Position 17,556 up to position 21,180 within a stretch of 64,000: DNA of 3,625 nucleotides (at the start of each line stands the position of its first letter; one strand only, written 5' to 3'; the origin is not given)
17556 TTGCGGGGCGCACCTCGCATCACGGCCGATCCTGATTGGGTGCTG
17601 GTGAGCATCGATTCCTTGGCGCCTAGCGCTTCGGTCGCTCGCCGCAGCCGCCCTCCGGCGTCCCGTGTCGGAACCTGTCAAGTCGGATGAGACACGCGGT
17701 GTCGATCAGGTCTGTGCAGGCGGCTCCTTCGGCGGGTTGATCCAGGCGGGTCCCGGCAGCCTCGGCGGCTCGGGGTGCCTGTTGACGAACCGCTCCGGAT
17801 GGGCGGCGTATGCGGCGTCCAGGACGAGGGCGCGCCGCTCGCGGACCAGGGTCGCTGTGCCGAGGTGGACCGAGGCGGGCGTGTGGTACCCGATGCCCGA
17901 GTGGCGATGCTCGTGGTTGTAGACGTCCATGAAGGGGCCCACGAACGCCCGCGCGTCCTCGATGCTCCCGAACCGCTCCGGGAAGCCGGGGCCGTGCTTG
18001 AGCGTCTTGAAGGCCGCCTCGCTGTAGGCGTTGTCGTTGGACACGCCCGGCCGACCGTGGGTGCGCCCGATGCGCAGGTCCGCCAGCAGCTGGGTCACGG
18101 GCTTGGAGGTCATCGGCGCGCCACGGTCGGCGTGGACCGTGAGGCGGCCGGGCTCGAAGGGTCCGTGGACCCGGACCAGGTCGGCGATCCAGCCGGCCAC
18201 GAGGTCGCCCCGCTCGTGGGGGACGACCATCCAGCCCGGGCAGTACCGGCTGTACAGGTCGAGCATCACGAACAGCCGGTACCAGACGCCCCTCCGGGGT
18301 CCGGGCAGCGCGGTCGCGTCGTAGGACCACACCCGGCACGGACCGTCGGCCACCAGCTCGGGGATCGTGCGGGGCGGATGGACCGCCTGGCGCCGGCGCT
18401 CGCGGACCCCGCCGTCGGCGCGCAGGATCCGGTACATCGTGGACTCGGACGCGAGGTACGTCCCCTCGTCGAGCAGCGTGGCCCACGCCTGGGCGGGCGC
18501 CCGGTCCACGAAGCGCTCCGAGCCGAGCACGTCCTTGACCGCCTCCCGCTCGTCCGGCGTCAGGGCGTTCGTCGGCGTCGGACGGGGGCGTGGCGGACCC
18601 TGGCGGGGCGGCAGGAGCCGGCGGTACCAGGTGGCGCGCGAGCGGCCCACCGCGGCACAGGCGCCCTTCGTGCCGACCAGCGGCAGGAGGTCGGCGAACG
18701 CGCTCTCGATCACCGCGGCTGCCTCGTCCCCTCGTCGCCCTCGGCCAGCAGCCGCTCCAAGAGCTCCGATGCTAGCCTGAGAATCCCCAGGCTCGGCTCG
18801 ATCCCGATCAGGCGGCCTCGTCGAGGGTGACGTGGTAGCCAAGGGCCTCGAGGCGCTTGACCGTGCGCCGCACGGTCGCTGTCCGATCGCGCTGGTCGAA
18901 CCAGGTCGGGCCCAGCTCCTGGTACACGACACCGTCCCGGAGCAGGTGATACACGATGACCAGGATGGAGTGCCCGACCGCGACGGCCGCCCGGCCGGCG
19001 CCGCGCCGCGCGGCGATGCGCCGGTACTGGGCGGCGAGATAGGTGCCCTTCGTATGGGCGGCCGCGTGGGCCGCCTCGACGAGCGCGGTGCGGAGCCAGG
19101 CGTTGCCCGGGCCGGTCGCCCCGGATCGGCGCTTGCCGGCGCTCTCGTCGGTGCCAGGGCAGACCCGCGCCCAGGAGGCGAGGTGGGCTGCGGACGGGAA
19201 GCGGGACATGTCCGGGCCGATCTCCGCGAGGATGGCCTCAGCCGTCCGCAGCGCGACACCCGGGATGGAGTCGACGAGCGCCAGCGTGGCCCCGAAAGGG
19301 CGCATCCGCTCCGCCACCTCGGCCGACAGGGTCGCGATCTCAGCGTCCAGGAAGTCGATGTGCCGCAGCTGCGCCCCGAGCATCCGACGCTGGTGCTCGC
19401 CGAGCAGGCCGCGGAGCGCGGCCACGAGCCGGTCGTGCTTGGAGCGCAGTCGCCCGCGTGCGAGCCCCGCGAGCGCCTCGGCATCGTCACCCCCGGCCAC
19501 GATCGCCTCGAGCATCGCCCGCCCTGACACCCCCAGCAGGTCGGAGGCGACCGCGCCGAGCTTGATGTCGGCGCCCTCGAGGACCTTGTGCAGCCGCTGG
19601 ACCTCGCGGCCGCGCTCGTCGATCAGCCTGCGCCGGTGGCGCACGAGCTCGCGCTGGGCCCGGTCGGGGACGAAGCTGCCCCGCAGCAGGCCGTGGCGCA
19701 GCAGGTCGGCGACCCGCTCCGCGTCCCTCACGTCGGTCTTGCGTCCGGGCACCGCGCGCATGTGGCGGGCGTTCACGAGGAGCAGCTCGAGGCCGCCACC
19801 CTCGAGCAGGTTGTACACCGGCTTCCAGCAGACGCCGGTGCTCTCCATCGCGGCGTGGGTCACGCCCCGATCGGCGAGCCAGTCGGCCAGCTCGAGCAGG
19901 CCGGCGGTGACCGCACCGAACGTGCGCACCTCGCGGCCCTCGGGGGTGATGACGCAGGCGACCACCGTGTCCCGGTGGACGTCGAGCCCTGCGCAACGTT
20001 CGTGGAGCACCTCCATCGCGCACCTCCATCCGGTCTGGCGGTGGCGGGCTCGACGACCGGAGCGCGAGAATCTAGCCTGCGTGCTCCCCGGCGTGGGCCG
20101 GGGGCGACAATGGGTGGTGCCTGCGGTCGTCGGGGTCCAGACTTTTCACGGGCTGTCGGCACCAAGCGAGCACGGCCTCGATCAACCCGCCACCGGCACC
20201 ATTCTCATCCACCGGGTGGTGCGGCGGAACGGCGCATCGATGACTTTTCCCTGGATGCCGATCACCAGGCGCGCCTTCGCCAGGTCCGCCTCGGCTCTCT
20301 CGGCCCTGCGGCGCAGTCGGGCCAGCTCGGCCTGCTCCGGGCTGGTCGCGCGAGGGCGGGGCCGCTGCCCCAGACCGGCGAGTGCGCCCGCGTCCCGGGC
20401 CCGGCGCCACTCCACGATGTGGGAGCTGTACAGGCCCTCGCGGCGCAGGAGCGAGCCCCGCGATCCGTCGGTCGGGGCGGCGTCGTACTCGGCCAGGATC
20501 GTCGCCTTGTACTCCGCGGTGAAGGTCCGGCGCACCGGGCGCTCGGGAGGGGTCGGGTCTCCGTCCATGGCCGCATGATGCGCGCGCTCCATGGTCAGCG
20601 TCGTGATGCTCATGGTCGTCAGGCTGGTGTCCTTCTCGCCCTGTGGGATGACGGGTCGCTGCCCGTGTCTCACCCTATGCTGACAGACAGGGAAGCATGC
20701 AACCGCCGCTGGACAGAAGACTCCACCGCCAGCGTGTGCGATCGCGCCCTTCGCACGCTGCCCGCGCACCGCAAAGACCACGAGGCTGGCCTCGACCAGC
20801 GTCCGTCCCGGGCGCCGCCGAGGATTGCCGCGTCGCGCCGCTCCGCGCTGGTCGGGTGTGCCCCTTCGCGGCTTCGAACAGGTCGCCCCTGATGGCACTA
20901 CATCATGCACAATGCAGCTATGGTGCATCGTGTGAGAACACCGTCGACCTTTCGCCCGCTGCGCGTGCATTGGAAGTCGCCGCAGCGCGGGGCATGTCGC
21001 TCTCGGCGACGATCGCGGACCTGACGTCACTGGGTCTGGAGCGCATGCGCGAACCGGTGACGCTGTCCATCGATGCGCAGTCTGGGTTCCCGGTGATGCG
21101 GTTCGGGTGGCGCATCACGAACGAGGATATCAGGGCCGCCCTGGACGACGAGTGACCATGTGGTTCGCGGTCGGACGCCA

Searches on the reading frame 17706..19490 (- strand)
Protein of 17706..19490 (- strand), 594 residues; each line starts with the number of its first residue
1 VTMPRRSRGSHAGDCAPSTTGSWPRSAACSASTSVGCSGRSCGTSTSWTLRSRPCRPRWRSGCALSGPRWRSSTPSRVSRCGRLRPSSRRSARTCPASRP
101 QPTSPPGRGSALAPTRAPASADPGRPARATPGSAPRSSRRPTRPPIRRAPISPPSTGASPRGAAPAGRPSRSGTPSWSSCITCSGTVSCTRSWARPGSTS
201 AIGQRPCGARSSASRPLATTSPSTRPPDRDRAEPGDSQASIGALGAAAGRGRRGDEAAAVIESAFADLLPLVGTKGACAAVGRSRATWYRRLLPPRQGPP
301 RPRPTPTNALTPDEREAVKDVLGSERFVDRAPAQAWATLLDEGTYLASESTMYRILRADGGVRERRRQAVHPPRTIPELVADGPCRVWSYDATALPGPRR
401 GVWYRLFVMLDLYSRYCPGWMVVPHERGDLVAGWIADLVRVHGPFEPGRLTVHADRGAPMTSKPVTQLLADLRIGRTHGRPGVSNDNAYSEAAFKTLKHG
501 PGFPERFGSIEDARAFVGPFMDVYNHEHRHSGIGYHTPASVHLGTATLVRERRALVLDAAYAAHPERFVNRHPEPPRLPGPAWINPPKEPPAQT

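Call 9: search_protein_families(library=pfam, proteins=[window:17706-19490:-], max_evalue=0.01)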
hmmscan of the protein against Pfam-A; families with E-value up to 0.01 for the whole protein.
window:17706-19490:- (594 aa): 3 families
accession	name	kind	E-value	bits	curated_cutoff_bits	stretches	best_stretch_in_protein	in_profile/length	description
PF00665.32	rve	-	1.2e-14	54.8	32.6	1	383-482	3-100/102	Integrase core domain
PF13683.12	rve_3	-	2.9e-12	46.6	26.5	1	477-538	6-67/67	Integrase core domain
PF13565.12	HTH_32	-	0.00077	20.4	33.7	1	293-356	17-73/73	Homeodomain-like domain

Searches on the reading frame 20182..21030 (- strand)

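Call 9: search_protein_families(library=pfam, proteins=[window:20182-21030:-], max_evalue=0.01)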
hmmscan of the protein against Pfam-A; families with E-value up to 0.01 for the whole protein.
window:20182-21030:- (282 aa): 1 family
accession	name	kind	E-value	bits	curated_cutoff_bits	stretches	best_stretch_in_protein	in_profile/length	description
PF01527.26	HTH_Tnp_1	-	0.00019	22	24.1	1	167-242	4-73/75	Transposase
